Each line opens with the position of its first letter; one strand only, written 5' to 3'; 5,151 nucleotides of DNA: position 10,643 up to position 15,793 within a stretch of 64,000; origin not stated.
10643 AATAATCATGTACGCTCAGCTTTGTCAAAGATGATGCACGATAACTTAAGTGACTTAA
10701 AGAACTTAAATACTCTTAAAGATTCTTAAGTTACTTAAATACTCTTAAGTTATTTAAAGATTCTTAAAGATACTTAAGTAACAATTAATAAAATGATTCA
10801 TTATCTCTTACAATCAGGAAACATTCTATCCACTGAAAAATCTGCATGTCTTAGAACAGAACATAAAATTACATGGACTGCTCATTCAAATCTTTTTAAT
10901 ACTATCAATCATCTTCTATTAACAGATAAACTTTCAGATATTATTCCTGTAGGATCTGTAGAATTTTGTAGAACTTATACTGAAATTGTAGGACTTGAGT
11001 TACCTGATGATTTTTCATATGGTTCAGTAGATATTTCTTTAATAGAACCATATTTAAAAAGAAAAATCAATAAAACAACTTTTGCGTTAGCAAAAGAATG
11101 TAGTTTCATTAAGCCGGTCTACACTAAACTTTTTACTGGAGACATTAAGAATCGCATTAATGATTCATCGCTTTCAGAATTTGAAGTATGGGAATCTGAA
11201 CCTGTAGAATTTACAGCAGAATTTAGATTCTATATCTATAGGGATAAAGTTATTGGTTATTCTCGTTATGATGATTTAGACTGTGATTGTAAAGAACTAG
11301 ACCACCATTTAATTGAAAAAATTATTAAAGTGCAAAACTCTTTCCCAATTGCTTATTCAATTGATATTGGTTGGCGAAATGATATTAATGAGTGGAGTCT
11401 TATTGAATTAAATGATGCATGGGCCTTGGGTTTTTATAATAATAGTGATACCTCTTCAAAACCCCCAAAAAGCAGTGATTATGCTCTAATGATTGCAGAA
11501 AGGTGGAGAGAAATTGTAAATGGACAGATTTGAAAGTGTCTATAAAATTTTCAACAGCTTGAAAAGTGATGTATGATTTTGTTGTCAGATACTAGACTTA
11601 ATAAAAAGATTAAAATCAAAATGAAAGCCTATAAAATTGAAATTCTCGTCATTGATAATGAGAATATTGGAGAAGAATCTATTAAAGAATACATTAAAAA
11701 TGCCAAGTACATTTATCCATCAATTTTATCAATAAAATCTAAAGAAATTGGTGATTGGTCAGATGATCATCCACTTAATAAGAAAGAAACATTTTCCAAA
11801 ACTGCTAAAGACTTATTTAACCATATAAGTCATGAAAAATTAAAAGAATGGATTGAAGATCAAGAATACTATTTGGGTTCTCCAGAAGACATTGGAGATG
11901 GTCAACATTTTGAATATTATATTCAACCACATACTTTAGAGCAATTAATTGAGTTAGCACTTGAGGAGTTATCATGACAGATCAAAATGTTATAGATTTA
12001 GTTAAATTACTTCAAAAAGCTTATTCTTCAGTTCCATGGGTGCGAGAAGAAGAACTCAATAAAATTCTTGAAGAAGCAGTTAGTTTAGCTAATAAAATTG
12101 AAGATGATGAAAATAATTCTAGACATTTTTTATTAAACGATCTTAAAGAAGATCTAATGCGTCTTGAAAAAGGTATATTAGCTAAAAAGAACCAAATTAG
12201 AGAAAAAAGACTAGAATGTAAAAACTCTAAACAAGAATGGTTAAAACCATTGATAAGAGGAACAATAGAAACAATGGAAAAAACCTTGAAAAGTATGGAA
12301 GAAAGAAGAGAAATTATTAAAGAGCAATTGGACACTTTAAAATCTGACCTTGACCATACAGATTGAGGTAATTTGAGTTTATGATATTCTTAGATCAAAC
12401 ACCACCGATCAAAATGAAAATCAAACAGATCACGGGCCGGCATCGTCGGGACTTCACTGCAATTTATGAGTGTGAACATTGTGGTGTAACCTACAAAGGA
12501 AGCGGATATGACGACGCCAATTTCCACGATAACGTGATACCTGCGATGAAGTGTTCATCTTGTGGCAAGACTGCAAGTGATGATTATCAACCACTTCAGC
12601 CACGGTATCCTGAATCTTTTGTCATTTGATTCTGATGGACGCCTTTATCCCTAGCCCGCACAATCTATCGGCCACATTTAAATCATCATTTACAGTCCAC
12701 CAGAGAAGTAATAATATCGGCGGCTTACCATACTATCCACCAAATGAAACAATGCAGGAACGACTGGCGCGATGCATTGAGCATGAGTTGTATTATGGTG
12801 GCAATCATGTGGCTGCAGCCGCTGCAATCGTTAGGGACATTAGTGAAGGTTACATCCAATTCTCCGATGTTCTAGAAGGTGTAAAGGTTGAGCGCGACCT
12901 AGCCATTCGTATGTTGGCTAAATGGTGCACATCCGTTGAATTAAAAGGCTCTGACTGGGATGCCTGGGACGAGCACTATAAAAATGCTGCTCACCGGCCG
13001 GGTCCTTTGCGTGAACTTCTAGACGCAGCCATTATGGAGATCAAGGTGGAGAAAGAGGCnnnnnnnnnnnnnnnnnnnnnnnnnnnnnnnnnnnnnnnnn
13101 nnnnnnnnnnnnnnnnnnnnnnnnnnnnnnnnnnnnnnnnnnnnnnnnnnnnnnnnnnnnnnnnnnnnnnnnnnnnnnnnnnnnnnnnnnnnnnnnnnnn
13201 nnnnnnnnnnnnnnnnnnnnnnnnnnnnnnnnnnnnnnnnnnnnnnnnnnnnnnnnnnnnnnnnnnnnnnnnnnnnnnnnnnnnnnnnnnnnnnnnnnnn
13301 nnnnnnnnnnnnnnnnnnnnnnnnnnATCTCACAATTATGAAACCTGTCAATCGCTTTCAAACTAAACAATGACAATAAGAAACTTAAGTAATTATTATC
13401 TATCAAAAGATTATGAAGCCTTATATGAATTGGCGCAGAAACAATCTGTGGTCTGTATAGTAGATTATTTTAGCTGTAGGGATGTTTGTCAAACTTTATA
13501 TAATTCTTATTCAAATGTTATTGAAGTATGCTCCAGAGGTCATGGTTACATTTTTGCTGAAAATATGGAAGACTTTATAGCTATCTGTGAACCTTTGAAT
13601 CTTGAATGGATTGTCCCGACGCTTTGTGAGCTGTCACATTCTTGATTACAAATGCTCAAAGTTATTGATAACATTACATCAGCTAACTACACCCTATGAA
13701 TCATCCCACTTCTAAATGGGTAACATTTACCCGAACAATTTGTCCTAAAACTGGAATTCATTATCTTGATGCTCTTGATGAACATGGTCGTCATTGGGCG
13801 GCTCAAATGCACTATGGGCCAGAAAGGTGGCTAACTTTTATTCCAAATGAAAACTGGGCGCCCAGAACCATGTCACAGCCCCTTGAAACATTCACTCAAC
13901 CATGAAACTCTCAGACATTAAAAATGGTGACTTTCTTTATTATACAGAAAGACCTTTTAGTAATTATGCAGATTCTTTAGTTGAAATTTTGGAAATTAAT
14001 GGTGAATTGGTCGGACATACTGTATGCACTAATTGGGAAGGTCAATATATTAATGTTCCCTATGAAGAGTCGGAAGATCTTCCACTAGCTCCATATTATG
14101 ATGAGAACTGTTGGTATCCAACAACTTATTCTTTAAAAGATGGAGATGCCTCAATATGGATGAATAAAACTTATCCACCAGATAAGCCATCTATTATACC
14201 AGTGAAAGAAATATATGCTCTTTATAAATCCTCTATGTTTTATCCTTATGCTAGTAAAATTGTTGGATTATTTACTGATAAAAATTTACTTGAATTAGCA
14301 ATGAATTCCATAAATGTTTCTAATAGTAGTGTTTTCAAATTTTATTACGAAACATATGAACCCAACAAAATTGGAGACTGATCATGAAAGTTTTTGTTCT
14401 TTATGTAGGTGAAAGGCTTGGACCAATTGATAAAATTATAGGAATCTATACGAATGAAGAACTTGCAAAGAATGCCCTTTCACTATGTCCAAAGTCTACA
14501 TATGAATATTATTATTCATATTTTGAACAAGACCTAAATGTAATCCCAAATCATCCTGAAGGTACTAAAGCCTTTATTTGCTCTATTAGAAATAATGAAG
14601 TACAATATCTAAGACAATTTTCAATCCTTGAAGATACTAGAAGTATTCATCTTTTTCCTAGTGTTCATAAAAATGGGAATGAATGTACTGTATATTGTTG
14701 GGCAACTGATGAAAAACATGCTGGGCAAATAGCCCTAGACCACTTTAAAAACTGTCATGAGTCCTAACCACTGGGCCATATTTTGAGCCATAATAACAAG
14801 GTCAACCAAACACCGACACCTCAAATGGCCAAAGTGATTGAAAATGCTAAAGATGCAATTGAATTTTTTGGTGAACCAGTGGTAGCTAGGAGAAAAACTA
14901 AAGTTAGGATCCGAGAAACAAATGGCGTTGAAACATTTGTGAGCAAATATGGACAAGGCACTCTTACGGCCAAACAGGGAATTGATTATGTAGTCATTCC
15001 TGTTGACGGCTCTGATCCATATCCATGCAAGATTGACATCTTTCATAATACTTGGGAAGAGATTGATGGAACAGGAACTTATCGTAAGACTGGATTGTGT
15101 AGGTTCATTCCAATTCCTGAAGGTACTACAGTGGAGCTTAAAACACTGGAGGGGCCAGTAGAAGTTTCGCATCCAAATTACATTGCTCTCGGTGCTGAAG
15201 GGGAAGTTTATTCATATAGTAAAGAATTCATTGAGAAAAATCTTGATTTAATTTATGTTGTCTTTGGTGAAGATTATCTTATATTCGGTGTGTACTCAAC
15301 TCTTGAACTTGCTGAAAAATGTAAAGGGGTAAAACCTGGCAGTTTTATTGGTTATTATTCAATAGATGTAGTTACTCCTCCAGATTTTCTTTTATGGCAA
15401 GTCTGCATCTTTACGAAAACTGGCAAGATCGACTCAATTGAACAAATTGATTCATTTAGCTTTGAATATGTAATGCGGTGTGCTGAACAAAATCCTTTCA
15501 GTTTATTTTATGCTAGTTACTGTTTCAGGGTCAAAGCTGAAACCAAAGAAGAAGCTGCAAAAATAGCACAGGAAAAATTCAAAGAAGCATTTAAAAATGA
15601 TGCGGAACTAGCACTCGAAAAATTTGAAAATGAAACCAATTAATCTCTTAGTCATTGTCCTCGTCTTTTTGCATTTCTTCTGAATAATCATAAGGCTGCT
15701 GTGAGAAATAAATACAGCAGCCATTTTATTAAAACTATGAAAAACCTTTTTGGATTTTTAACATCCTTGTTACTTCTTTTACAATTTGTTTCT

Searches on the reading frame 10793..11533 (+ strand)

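Call 57: search_protein_families(library=pfam, proteins=[window:10793-11533:+], max_evalue=0.001)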
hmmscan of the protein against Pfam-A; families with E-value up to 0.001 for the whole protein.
window:10793-11533:+ (246 aa): 2 families
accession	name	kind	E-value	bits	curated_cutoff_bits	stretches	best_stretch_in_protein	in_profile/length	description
PF18299.6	R2K_2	-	7.1e-22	78.3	26.2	1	87-217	1-139/147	ATP-grasp domain, R2K clade family 2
PF14243.11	R2K_3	-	1.7e-18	67.8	26.3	1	93-219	36-161/169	ATP-grasp domain, R2K clade family 3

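Call 59: search_protein_families(library=phrogs, proteins=[window:10793-11533:+], max_evalue=0.001)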
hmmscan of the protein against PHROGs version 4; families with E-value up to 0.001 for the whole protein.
window:10793-11533:+ (246 aa): 1 family
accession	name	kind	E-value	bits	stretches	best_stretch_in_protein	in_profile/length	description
phrog_7313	-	unknown function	3.1e-24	87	1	38-217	43-248/264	-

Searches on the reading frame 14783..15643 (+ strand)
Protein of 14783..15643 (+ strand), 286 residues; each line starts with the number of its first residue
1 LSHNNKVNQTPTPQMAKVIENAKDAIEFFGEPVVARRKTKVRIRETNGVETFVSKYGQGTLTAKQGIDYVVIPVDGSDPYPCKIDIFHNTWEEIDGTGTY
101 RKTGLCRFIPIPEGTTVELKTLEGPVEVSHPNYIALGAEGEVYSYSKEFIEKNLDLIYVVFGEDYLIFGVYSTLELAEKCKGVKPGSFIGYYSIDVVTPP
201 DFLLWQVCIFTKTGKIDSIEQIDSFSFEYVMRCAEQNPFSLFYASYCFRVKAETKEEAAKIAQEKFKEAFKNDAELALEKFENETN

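Call 57: search_protein_families(library=pfam, proteins=[window:14783-15643:+], max_evalue=0.001)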
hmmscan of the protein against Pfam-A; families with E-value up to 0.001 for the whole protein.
window:14783-15643:+ (286 aa): 0 families

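Call 59: search_protein_families(library=phrogs, proteins=[window:14783-15643:+], max_evalue=0.001)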
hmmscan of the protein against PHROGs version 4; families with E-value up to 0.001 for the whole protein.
window:14783-15643:+ (286 aa): 4 families
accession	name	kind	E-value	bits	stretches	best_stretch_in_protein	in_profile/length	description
phrog_4502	-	unknown function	1.3e-10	42.6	1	44-99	38-91/190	-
phrog_36774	-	unknown function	1.3e-07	33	1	89-154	11-76/86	-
phrog_419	-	unknown function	6.3e-07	30.1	0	46-95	77-124/300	-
phrog_1810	-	unknown function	5.2e-05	24.3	0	52-96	52-94/166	-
